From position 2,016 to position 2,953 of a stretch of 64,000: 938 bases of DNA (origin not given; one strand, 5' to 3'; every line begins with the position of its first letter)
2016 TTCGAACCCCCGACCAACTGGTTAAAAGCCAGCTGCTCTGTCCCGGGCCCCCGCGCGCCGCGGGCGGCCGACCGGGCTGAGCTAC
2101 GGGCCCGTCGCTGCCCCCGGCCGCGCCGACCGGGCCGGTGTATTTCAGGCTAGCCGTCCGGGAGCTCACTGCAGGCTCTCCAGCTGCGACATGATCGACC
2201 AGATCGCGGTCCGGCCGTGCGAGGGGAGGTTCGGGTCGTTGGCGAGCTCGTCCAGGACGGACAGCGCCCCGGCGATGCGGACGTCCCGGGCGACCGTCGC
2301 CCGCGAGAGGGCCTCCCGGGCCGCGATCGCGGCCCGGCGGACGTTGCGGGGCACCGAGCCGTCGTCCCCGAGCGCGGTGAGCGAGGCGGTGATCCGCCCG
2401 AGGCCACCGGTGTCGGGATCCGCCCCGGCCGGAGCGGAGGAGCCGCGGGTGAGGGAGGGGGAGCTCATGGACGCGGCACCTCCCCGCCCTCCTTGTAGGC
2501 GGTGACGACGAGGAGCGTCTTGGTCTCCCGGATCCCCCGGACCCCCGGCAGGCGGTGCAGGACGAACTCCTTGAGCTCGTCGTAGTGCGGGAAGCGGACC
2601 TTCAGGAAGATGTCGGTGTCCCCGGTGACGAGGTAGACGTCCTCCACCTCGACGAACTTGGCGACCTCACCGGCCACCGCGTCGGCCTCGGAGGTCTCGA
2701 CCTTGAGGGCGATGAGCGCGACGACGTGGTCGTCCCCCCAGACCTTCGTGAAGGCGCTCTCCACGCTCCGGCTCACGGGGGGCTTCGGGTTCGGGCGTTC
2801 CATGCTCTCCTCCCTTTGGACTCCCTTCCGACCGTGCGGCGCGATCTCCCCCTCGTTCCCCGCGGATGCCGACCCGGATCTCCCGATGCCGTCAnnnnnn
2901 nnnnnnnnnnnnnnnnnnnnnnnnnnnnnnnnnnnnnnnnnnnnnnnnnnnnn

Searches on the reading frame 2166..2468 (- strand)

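Call 72: search_protein_families(library=pfam, proteins=[window:2166-2468:-], max_evalue=0.1)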
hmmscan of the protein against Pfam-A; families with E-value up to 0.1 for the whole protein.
window:2166-2468:- (100 aa): 2 families
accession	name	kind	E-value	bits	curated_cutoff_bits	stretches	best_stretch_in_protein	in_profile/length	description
PF03685.18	UPF0147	-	2.7e-25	88.7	23.6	1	25-99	7-81/81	Uncharacterised protein family (UPF0147)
PF06786.17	UPF0253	-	0.078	13.8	27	0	65-86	27-48/65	Uncharacterised protein family (UPF0253)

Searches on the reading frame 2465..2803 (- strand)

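Call 72: search_protein_families(library=pfam, proteins=[window:2465-2803:-], max_evalue=0.1)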
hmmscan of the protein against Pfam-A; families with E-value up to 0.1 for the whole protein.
window:2465-2803:- (112 aa): 3 families
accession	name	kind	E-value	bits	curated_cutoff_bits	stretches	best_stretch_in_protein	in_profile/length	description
PF01037.27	AsnC_trans_reg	-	7.1e-14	51.9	25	1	33-100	3-71/73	Lrp/AsnC ligand binding domain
PF02739.22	5_3_exonuc_N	-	0.034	14.3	34.3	1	32-66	99-135/164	5'-3' exonuclease, N-terminal resolvase-like domain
PF22482.2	AsnC_trans_reg_3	-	0.048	14.2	24.4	1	30-105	6-88/95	PF0864 C-terminal dimeric alpha+beta barrel domain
